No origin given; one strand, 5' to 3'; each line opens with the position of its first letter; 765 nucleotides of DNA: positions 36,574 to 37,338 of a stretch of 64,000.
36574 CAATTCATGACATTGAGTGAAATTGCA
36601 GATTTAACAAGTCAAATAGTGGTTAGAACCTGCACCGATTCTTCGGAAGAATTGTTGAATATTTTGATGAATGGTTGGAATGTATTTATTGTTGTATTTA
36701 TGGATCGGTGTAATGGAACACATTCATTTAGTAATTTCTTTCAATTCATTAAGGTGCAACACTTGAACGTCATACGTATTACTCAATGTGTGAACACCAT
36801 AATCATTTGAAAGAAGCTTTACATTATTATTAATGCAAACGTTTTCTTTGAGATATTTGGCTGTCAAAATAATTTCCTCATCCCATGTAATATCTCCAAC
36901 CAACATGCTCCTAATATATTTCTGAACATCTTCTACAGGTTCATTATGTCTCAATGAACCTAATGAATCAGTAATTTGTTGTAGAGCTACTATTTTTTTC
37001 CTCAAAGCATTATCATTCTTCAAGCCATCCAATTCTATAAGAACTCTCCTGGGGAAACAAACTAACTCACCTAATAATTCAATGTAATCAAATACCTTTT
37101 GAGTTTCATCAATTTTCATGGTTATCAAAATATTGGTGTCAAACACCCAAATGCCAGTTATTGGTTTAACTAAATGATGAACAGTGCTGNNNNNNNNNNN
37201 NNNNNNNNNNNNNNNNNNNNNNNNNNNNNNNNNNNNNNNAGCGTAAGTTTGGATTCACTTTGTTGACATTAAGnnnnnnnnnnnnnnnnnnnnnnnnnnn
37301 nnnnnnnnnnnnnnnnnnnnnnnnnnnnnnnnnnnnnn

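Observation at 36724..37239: A second PIN-domain ORF lies head-to-head with the alpha-kinase/PIN gene, both truncated by the same gap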

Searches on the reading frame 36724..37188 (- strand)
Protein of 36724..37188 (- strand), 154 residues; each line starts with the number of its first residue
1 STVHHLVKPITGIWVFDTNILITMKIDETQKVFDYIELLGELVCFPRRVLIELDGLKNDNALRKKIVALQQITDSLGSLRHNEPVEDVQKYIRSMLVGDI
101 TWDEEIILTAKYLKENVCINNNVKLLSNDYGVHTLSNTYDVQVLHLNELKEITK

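Call 6: search_protein_families(library=pfam, proteins=[window:36724-37188:-], max_evalue=1)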
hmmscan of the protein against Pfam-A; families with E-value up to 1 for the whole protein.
window:36724-37188:- (154 aa): 3 families
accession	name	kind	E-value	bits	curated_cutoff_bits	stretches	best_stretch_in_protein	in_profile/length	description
PF13638.12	PIN_4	-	2.2e-08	34.9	21.9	1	14-144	1-129/132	PIN domain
PF16289.11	PIN_12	-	0.067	14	32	1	15-82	2-73/172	PIN domain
PF04480.18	DUF559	-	0.13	12.6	20.6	0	24-61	33-67/109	Protein of unknown function (DUF559)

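Call 10: find_homologous_proteins(query=window:36724-37188:-)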
Query window:36724-37188:- (154 aa): 1 proteins with E <= 0.001 among 33 candidates.
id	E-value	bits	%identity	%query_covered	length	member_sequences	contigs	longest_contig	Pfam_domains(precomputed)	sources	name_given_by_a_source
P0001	2.5e-78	279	100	85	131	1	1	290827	PF13638.13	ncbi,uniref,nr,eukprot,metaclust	ncbi:predicted protein [Naegleria gruberi]|uniref:Predicted protein n=1 Tax=Naegleria gruberi TaxID=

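Call 12: find_encoding_contigs(protein=P0001, flank=10000)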
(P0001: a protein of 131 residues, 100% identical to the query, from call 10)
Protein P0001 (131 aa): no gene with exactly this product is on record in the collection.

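Call 20: search_protein_representatives(protein=window:36724-37188:-)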
Query: 154 residues. Proteins with E-value up to 0.001 (for the whole library): 1; up to 1e-10: 1; up to 1e-30: 1. The best 1 are listed.
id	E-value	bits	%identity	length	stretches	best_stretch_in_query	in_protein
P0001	7.8e-79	279.1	100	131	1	24-154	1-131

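Call 22: search_solved_structures(query=window:36724-37188:-, max_evalue=10, show_alignments=2)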
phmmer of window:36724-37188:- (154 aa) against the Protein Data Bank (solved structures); distinct sequences matched with E-value up to 10: 4.
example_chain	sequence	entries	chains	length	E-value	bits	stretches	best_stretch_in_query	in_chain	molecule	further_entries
4lqk_C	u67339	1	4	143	0.15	15.4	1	23-93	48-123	Protein A46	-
4m0s_A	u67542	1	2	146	0.25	14.7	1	23-76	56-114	Toll/IL1-receptor signalling interference protein A46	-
7d0i_B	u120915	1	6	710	0.41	14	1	13-103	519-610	Autophagy-related protein 9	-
7yll_A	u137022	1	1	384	0.72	13.2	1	36-153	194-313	DNA polymerase IV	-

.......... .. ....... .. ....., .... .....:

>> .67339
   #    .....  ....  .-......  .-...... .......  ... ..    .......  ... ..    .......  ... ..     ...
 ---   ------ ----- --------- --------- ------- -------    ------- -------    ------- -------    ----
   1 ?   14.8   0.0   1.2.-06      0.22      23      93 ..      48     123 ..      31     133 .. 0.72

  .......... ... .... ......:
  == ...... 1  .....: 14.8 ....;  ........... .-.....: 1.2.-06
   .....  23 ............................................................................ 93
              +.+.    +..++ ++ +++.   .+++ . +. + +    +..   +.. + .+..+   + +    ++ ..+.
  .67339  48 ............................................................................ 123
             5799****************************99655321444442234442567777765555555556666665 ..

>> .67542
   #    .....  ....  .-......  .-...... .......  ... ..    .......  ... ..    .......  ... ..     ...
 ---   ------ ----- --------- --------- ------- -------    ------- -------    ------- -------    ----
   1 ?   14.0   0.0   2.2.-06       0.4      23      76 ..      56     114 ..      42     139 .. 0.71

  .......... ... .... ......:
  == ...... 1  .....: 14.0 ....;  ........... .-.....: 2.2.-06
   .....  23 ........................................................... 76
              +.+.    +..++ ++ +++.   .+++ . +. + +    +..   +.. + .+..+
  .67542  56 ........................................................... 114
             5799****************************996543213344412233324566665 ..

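Call 29: predict_structure(protein=window:36724-37188:-)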
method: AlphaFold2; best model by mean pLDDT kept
length: 154 residues; sequences in the alignment: 1
mean_pLDDT: 36.4   pTM: 0.30
mean pLDDT of the five models: 36.4, 33.3, 33.0, 32.4, 31.3
residues with pLDDT >= 90: 0; 70-90: 0; 50-70: 3; < 50: 151
segments of 3 or more residues with pLDDT < 50: 1-23, 30-154
pLDDT, mean of each block of 10 residues (from residue 1): 29 39 48 42 42 45 47 45 43 34 26 29 32 23 25 27
secondary structure, 60 per line:
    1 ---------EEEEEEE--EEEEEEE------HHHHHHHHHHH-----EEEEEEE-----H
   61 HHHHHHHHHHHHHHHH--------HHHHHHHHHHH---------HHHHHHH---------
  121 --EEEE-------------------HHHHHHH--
elements in order: E10-16 E19-25 H32-42 E48-54 H60-76 H85-95 H105-111 E123-126 H146-152

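Call 35: search_protein_families(library=ncbifam, proteins=[window:36724-37188:-], max_evalue=1)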
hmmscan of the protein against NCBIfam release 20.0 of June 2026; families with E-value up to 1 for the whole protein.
window:36724-37188:- (154 aa): 1 family
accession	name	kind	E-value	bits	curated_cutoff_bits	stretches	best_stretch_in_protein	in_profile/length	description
NF007294.0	PRK09767.1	equivalog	0.021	14.9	218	0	87-142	22-75/117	DUF559 domain-containing protein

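Call 36: search_protein_families(library=phrogs, proteins=[window:36724-37188:-], max_evalue=1)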
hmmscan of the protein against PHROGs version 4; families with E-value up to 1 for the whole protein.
window:36724-37188:- (154 aa): 2 families
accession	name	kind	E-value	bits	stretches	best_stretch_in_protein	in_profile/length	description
phrog_27042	-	unknown function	0.013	16.4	1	115-146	33-64/68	-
phrog_33564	-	unknown function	0.028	15.6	1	69-143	61-127/144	-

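Call 47: find_related_loci(query=window:36724-37188:-, collection=viral_contigs, flank=5000)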
Query window:36724-37188:- (154 aa) in viral_contigs; peptide patterns used: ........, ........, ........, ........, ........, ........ (x = any residue, [..] = any of these).
9 stretches matched a pattern, but none encodes a relative of the query by tblastn (E <= 1e-3).

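Call 48: find_related_loci(query=window:36724-37188:-, collection=metagenome_contigs, flank=5000)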
Query window:36724-37188:- (154 aa) in metagenome_contigs; peptide patterns used: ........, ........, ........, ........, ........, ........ (x = any residue, [..] = any of these).
291 stretches matched a pattern, but none encodes a relative of the query by tblastn (E <= 1e-3).
